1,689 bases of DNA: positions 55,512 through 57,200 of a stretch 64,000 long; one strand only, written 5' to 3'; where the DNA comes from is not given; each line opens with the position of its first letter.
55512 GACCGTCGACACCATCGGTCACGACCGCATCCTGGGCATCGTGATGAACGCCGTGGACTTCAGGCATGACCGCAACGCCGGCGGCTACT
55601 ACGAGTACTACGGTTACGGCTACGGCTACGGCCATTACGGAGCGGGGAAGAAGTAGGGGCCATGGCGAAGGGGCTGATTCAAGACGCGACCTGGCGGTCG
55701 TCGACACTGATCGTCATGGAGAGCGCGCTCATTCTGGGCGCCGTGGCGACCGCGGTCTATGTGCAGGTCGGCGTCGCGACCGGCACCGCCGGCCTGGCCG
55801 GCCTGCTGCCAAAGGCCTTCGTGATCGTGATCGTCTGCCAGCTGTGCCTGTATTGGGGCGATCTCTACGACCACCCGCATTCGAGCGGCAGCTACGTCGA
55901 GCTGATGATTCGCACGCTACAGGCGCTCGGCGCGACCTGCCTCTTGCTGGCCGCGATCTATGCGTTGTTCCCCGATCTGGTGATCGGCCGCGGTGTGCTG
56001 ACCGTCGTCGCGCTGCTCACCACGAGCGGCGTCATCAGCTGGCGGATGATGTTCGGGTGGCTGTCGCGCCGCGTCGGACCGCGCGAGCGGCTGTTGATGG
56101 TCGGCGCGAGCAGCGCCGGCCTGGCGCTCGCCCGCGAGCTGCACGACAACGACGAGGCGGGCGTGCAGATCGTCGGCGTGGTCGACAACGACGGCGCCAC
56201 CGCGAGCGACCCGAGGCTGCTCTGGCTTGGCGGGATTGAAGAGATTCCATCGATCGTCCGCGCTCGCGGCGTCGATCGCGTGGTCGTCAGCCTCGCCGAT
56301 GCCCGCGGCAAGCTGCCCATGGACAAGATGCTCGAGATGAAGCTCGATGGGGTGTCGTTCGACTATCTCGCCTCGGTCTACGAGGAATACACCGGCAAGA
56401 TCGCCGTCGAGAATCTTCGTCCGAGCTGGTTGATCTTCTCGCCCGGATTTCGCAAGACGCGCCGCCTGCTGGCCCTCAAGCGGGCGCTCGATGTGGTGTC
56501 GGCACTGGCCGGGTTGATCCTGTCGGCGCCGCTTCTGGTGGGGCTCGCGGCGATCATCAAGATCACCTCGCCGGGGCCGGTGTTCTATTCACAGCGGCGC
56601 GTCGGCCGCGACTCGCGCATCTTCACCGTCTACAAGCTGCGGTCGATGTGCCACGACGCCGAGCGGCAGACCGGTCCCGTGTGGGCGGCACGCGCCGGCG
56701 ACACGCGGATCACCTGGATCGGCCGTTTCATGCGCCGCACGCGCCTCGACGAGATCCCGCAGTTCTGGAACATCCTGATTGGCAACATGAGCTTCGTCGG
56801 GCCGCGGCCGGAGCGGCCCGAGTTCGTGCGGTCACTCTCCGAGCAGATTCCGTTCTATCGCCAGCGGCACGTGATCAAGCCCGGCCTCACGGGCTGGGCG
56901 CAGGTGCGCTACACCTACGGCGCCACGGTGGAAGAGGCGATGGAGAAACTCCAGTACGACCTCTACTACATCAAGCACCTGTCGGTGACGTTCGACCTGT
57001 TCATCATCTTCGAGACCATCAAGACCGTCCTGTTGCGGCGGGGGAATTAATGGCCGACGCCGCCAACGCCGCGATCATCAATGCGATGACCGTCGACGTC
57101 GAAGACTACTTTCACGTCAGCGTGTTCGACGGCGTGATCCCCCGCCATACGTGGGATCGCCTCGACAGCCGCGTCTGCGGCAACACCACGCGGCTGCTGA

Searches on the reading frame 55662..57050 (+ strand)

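Call 28: search_protein_families(library=pfam, proteins=[window:55662-57050:+])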
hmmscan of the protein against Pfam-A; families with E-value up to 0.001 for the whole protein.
window:55662-57050:+ (462 aa): 2 families
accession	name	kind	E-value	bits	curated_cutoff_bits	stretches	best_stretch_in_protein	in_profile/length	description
PF02397.22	Bac_transf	-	1.6e-64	217.2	27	1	273-457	1-178/179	Bacterial sugar transferase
PF13727.12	CoA_binding_3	-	7.6e-12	46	25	1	77-212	13-150/175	CoA-binding domain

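Call 39: search_protein_families(library=ncbifam, proteins=[window:55662-57050:+], max_evalue=0.00001)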
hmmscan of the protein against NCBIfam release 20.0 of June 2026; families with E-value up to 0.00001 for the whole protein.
window:55662-57050:+ (462 aa): 10 families
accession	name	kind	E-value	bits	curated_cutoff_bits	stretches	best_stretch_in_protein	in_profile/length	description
TIGR03013.1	EpsB_2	subfamily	3.1e-129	431.9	393.35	1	21-461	4-441/443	TIGR03013 family XrtA/PEP-CTERM system glycosyltransferase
TIGR03025.1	EPS_sugtrans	subfamily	6.6e-118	394.7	295.55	1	40-461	23-443/445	exopolysaccharide biosynthesis polyprenyl glycosylphosphotransferase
TIGR03023.1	WcaJ_sugtrans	equivalog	2.5e-94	317.1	410.75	1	20-460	3-450/453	undecaprenyl-phosphate glucose phosphotransferase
NF007518.0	PRK10124.1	equivalog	1.2e-54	185.8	684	1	52-454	52-455/464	undecaprenyl-phosphate glucose phosphotransferase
TIGR03022.1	WbaP_sugtrans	subfamily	4.1e-52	177.9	403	1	107-461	90-454/456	undecaprenyl-phosphate galactose phosphotransferase WbaP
NF050817.1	PolSacchBiosHfsE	equivalog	4.3e-51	174.1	750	1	29-457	33-460/467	polysaccharide biosynthesis protein HfsE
NF041877.1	EPS_EpsZ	equivalog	8.8e-46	156.5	800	1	21-461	21-457/459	exopolysaccharide biosynthesis polyisoprenyl-phosphate hexose-1-phosphate transferase EpsZ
NF052601.1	undeca_RfbP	equivalog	1.8e-44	151.9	330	1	271-460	43-239/244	undecaprenyl-phosphate galactose phosphotransferase family protein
NF011751.0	PRK15204.1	equivalog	1.3e-29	103.2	907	1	271-461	278-474/476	undecaprenyl-phosphate galactose phosphotransferase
NF045514.1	glycotran_HepC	equivalog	3.6e-22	78.8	140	1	269-383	113-211/220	heterocyst development glycosyltransferase HepC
